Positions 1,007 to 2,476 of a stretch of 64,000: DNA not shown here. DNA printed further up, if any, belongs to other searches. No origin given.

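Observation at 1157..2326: IPCT/DIPPS-like fusion with an intact CDP-alcohol phosphotransferase motif but a degenerate nucleotidyltransferase G-loop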

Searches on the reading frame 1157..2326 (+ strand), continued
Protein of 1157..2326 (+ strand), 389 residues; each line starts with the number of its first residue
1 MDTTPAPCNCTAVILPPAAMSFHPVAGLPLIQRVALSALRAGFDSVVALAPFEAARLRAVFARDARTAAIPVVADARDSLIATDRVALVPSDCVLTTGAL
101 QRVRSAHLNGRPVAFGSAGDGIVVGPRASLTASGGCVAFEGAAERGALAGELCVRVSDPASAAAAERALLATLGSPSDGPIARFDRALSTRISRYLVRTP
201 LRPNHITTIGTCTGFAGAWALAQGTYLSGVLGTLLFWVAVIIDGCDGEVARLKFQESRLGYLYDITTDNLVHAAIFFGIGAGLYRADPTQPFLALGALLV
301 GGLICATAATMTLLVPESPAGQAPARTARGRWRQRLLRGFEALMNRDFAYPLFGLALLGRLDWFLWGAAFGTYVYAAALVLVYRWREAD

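Call 21: predict_structure(alignment_id=A1)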
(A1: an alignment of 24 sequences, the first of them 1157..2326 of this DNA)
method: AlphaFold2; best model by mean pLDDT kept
length: 389 residues; sequences in the alignment: 24
mean_pLDDT: 89.4   pTM: 0.82
mean pLDDT of the five models: 89.4, 86.2, 84.0, 82.2, 81.7
residues with pLDDT >= 90: 250; 70-90: 121; 50-70: 12; < 50: 6
segments of 3 or more residues with pLDDT < 50: 1-4
pLDDT, mean of each block of 10 residues (from residue 1): 58 96 95 97 95 96 96 83 92 96 92 87 93 85 89 96 94 75 83 91 94 97 97 95 90 88 89 92 94 89 90 81 84 89 77 95 92 92 70
secondary structure, 60 per line:
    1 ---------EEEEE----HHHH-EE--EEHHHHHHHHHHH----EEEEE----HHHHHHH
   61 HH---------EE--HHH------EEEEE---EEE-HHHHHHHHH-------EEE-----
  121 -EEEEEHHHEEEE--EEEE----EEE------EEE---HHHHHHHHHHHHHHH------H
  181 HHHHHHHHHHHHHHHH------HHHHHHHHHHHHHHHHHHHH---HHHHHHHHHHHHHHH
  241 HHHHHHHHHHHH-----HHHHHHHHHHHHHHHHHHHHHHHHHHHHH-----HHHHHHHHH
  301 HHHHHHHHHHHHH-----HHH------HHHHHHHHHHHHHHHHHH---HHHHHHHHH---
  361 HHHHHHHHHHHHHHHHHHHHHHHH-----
elements in order: E10-14 H19-22 H30-40 E45-49 H54-62 E85-89 E93-95 H97-105 E113-115 E122-126 E130-133 E136-139 E144-146 E153-155 H159-173 H180-196 H203-222 H226-252 H258-286 H292-313 H328-345 H349-357 H361-384

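Call 24: fold_search(model_id=the predicted structure, library=pdb)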
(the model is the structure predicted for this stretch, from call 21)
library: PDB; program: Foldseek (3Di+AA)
matches with E <= 10: 382; with E <= 0.001: 19
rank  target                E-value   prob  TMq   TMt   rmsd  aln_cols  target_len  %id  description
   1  4o6n_A                3.2e-12  1.00  0.66  0.76   5.4       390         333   20  Structure of AF2299, a CDP-alcohol phosphotransferase (CDP-bound) (released 2014-05-14)
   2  4q7c_A                5.6e-12  1.00  0.65  0.75   5.6       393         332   20  Structure of AF2299, a CDP-alcohol phosphotransferase (released 2014-05-28)
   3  4o6m_B                7.1e-12  1.00  0.65  0.73   5.5       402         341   20  Structure of AF2299, a CDP-alcohol phosphotransferase (CMP-bound) (released 2014-05-14)
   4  4o6m_A                2.6e-11  1.00  0.64  0.75   6.3       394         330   21  Structure of AF2299, a CDP-alcohol phosphotransferase (CMP-bound) (released 2014-05-14)
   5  4mnd                  1.5e-10  1.00  0.63  0.61   8.4       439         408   18  Crystal structure of Archaeoglobus fulgidus IPCT-DIPPS bifunctional membrane protein (released 2014-07-02)
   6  5d92_A                6.9e-09  1.00  0.61  0.69   7.4       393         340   18  Structure of a phosphatidylinositolphosphate (PIP) synthase from Renibacterium Salmoninarum (released 2015-11-04)
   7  6wmv_C                1.0e-08  1.00  0.48  0.54   9.0       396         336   18  Structure of a phosphatidylinositol-phosphate synthase (PIPS) from Mycobacterium kansasii with evidence of substrate b (released 2020-05-27)
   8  5d92_B                1.1e-08  1.00  0.58  0.65   7.5       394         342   19  Structure of a phosphatidylinositolphosphate (PIP) synthase from Renibacterium Salmoninarum (released 2015-11-04)
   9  5d91                  1.3e-08  1.00  0.59  0.68   7.5       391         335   19  Structure of a phosphatidylinositolphosphate (PIP) synthase from Renibacterium Salmoninarum (released 2015-11-11)
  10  6wm5_C                2.1e-08  1.00  0.50  0.57   8.7       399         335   17  Structure of a phosphatidylinositol-phosphate synthase (PIPS) from Mycobacterium kansasii (released 2020-05-27)
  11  5d92_C                7.6e-08  1.00  0.57  0.65   7.8       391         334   18  Structure of a phosphatidylinositolphosphate (PIP) synthase from Renibacterium Salmoninarum (released 2015-11-04)
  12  6wm5_A                1.3e-07  1.00  0.35  0.40  16.9       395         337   19  Structure of a phosphatidylinositol-phosphate synthase (PIPS) from Mycobacterium kansasii (released 2020-05-27)
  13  6wmv_A                1.4e-07  1.00  0.34  0.38  17.0       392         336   18  Structure of a phosphatidylinositol-phosphate synthase (PIPS) from Mycobacterium kansasii with evidence of substrate b (released 2020-05-27)
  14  6h53_A                1.4e-04  1.00  0.31  0.59   8.4       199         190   20  Crystal structure of Mycobacterium tuberculosis phosphatidylinositol phosphate synthase (PgsA1) in apo form (released 2019-05-15)
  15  6h5a_A                1.5e-04  1.00  0.32  0.57   8.5       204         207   20  Crystal structure of Mycobacterium tuberculosis phosphatidylinositol phosphate synthase (PgsA1) in complex with mangan (released 2019-05-15)
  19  6h53_B                4.8e-04  1.00  0.30  0.58   8.7       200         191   20  Crystal structure of Mycobacterium tuberculosis phosphatidylinositol phosphate synthase (PgsA1) in apo form (released 2019-05-15)
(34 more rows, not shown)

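Call 25: search_solved_structures(query=A1, max_evalue=1, show_alignments=2)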
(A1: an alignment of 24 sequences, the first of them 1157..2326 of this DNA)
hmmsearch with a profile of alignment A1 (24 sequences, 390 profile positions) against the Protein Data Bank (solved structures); distinct sequences matched with E-value up to 1: 14.
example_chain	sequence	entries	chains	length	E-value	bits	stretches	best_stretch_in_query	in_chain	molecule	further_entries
4o6m_A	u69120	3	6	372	2.3e-22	83.1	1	158-280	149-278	AF2299, a CDP-alcohol phosphotransferase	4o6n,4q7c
4mnd_A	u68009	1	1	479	6.3e-17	65.2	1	137-285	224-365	CTP L-myo-inositol-1-phosphate cytidylyltransferase/CDP-L-myo-inositol myo-inositolphospho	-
6wm5_A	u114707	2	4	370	1.3e-10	44.4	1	157-280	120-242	AfCTD-Phosphatidylinositol-phosphate synthase (PIPS) fusion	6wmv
6h53_A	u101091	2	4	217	3.8e-08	36.3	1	189-281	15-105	CDP-diacylglycerol--inositol 3-phosphatidyltransferase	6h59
6h5a_A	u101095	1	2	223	3.8e-08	36.3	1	189-281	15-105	CDP-diacylglycerol--inositol 3-phosphatidyltransferase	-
5d92_D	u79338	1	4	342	9.2e-08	35.1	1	158-307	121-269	AF2299 protein,Phosphatidylinositol synthase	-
5d91_A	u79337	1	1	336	6.9e-06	28.9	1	192-307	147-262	AF2299 protein,Phosphatidylinositol synthase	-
9wcw_A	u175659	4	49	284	0.044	16.4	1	32-181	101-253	Chaperedoxin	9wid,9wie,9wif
3qou_A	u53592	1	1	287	0.045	16.3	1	32-181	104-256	protein ybbN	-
2e9q_A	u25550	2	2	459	0.087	15.4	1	15-96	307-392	11S globulin subunit beta | 11S globulin beta subunit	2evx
2v0h_A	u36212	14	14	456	0.13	14.8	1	15-133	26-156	BIFUNCTIONAL PROTEIN GLMU | GLUCOSAMINE-1-PHOSPHATE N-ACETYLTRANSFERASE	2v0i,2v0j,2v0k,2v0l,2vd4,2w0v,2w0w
3tqd_A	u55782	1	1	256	0.24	13.9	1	17-55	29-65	3-deoxy-manno-octulosonate cytidylyltransferase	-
9dqf_A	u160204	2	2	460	0.48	12.9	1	15-111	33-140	Bifunctional protein GlmU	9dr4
3lxy_A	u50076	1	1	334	0.73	12.3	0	5-51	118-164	4-hydroxythreonine-4-phosphate dehydrogenase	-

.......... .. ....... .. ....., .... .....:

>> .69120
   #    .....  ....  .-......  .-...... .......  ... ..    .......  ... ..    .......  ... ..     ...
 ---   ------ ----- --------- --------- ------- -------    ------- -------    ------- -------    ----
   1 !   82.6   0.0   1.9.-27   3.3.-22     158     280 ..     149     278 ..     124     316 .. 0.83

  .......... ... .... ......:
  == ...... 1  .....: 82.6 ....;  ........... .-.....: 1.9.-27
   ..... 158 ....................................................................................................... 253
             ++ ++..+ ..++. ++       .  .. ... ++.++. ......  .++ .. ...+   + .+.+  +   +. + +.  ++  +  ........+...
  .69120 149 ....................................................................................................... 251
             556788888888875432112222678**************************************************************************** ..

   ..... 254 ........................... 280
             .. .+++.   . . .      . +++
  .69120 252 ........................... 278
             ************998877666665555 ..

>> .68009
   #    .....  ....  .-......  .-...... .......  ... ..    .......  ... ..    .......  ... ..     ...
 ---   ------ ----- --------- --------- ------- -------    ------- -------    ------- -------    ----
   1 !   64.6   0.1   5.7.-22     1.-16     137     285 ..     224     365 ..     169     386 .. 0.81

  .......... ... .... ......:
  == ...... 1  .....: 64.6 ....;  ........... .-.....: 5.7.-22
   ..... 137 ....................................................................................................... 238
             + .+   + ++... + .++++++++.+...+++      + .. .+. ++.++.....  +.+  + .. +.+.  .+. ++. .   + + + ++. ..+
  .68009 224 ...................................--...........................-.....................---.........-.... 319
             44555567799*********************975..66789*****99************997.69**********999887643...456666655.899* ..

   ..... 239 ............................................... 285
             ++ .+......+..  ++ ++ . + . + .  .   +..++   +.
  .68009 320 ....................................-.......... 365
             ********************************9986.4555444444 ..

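Call 26: find_related_loci(query=A1, collection=genome_contigs, flank=10000)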
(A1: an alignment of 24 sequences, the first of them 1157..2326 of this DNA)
Query A1 (389 aa) in genome_contigs; peptide patterns used: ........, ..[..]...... (x = any residue, [..] = any of these).
599 stretches matched a pattern (row limit reached: there are more); 527 encode a relative of the query (tblastn E <= 1e-3); the best 80 are kept; 80 distinct loci.
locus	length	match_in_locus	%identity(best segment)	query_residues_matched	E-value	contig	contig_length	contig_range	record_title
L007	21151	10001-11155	74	2-389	3e-166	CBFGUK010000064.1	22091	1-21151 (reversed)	MAG TPA_asm: uncultured bacterium isolate SRR17295757_concoct_170 genome assembly, contig: ERZ23398518.2428, whole genom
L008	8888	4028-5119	70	2-389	3e-143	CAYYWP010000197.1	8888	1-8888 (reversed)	MAG TPA_asm: uncultured Candidatus Binatia bacterium isolate SRP237561_co1_359 genome assembly, contig: NODE_15640_lengt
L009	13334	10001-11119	73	9-389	2e-140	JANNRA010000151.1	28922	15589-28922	MAG: bacterium isolate SOY_31_metabat_388 SOY_31_k141_499708, whole genome shotgun sequence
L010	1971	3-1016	68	58-389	1e-145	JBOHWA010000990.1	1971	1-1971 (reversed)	MAG: Candidatus Binatia bacterium isolate H1-B2_metabat2.bin.22_sub k127_53479, whole genome shotgun sequence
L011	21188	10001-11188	49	11-388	6e-103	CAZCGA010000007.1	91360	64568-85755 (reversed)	MAG TPA_asm: uncultured Candidatus Binatia bacterium isolate SRP119689_co1_8 genome assembly, contig: NODE_225_length_91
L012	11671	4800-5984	52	11-388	8e-103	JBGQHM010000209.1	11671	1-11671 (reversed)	MAG: Candidatus Binatia bacterium isolate OBJ2_061818_070_72 k141_1468750_length_11671_cov_14.0000, whole genome shotgun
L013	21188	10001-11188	49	11-388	4e-102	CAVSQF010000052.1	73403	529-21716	MAG: uncultured delta proteobacterium isolate MFD01476.bin.1.163 genome assembly, contig: contig_42054, whole genome sho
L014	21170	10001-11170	47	12-383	5e-98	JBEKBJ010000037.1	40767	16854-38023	MAG: Candidatus Binatia bacterium isolate SPRUCE 133 SPRUCE_133_37, whole genome shotgun sequence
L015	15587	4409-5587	52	11-387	7e-101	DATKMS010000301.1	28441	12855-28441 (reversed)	MAG TPA_asm: Candidatus Margulisiibacteriota bacterium isolate SMAG_U14717 k141_4395900, whole genome shotgun sequence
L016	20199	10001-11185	50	11-388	5e-95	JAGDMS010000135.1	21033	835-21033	MAG: Deltaproteobacteria bacterium isolate CTSoil_040 scaffold_2684, whole genome shotgun sequence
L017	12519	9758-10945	47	11-388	1e-94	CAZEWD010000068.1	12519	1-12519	MAG TPA_asm: uncultured Candidatus Binatia bacterium isolate SRP263991_co5_163 genome assembly, contig: NODE_9879_length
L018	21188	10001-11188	52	11-389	6e-94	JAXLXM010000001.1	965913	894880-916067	MAG: Candidatus Binatia bacterium isolate STL-DESB1 C1.37.fa-1, whole genome shotgun sequence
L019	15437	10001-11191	47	11-389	1e-91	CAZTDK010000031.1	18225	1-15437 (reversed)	MAG TPA_asm: uncultured Candidatus Binatia bacterium isolate binchicken_co54_374 genome assembly, contig: NODE_5423_leng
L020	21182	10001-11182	46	8-389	3e-91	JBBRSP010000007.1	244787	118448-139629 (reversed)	MAG: Candidatus Binatia bacterium isolate La2_metabat2.097 La2_metabat2.097_K_1879070L244787_cov_24.9917, whole genome s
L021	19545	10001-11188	47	11-388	2e-90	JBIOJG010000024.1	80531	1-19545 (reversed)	MAG: Candidatus Binatia bacterium isolate GcC5-6 k141_555481_length_80531_cov_87.0000, whole genome shotgun sequence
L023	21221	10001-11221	47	5-384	4e-78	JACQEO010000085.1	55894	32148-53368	MAG: Deltaproteobacteria bacterium isolate NC_groundwater_1023_Pr1_S-0.65um_68_39 Montesol18_Sp65_coassembly_scaffold_15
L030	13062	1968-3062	38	13-385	4e-47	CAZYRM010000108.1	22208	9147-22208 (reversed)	MAG TPA_asm: uncultured Planctomycetia bacterium isolate binchicken_co248_153 genome assembly, contig: NODE_2354_length_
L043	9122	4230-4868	41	156-379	4e-39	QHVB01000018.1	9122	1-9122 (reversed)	MAG: Gemmatimonadetes bacterium isolate AG14 14_0929_12_30cm_scaffold_8550_curated, whole genome shotgun sequence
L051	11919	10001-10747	37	148-383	8e-38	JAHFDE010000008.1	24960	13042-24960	MAG: Candidatus Methylomirabilota bacterium isolate nzgw238 NODE_1157_length_24961_cov_6.423671, whole genome shotgun se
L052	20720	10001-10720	38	126-384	7e-38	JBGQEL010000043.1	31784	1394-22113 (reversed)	MAG: Candidatus Methylomirabilia bacterium isolate OBJ2_061818_090_8 k141_343040_length_31784_cov_21.4070, whole genome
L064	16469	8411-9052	36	157-381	3e-36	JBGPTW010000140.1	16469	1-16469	MAG: Candidatus Methylomirabilia bacterium isolate OBJ1_062018_110_59 k141_199676_length_16469_cov_15.9997, whole genome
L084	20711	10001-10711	35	144-371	4e-31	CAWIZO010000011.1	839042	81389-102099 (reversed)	MAG: Terriglobia bacterium isolate MFD00964.bin.1.268 genome assembly, contig: contig_82199, whole genome shotgun sequen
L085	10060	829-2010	33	25-384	5e-31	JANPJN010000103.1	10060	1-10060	MAG: Acidobacteriota bacterium isolate VAR_61_metabat_4 VAR_61_k141_1243797, whole genome shotgun sequence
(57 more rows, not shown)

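Call 46: search_solved_structures(query=A3, max_evalue=10, show_alignments=2)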
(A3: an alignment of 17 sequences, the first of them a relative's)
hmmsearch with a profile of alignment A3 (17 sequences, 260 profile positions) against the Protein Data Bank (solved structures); distinct sequences matched with E-value up to 10: 20.
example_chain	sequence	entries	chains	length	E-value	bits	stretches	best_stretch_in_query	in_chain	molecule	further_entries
7drm_A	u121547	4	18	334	2.6e-05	26.8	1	65-248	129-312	ATP-grasp domain-containing protein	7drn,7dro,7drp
1z2n_X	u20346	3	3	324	0.0003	23.3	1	201-246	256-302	inositol 1,3,4-trisphosphate 5/6-kinase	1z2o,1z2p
2odt_X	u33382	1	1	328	0.00069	22.1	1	203-246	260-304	Inositol-tetrakisphosphate 1-kinase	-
13lz_A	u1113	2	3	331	0.0007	22.1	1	203-246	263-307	Inositol-tetrakisphosphate 1-kinase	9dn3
2q7d_A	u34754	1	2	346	0.00076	22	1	202-246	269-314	Inositol-tetrakisphosphate 1-kinase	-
2qb5_A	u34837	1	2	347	0.00077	22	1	202-246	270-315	Inositol-tetrakisphosphate 1-kinase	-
5zct_A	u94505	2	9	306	0.0012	21.4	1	65-244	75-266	Ribosomal protein S6--L-glutamate ligase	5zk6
4iwx_A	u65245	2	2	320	0.0013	21.2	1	65-244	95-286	Ribosomal protein S6 modification protein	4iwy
7pup_A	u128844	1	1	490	0.0024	20.3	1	199-249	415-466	Inositol 1,3,4-trisphosphate 5/6-kinase 4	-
3vpd_A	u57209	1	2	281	0.055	15.9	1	47-116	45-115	Ribosomal protein S6 modification protein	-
1uc8_A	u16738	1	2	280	0.069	15.6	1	49-115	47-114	lysine biosynthesis enzyme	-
1uc9_A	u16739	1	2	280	0.069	15.6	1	49-115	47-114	lysine biosynthesis enzyme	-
8evy_B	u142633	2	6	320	0.56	12.6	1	197-244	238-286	D-alanine--D-alanine ligase B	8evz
3vpb_A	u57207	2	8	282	0.56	12.6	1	25-115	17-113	Putative acetylornithine deacetylase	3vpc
7tn3_A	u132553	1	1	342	0.69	12.3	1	199-247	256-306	Inositol-tetrakisphosphate 1-kinase 1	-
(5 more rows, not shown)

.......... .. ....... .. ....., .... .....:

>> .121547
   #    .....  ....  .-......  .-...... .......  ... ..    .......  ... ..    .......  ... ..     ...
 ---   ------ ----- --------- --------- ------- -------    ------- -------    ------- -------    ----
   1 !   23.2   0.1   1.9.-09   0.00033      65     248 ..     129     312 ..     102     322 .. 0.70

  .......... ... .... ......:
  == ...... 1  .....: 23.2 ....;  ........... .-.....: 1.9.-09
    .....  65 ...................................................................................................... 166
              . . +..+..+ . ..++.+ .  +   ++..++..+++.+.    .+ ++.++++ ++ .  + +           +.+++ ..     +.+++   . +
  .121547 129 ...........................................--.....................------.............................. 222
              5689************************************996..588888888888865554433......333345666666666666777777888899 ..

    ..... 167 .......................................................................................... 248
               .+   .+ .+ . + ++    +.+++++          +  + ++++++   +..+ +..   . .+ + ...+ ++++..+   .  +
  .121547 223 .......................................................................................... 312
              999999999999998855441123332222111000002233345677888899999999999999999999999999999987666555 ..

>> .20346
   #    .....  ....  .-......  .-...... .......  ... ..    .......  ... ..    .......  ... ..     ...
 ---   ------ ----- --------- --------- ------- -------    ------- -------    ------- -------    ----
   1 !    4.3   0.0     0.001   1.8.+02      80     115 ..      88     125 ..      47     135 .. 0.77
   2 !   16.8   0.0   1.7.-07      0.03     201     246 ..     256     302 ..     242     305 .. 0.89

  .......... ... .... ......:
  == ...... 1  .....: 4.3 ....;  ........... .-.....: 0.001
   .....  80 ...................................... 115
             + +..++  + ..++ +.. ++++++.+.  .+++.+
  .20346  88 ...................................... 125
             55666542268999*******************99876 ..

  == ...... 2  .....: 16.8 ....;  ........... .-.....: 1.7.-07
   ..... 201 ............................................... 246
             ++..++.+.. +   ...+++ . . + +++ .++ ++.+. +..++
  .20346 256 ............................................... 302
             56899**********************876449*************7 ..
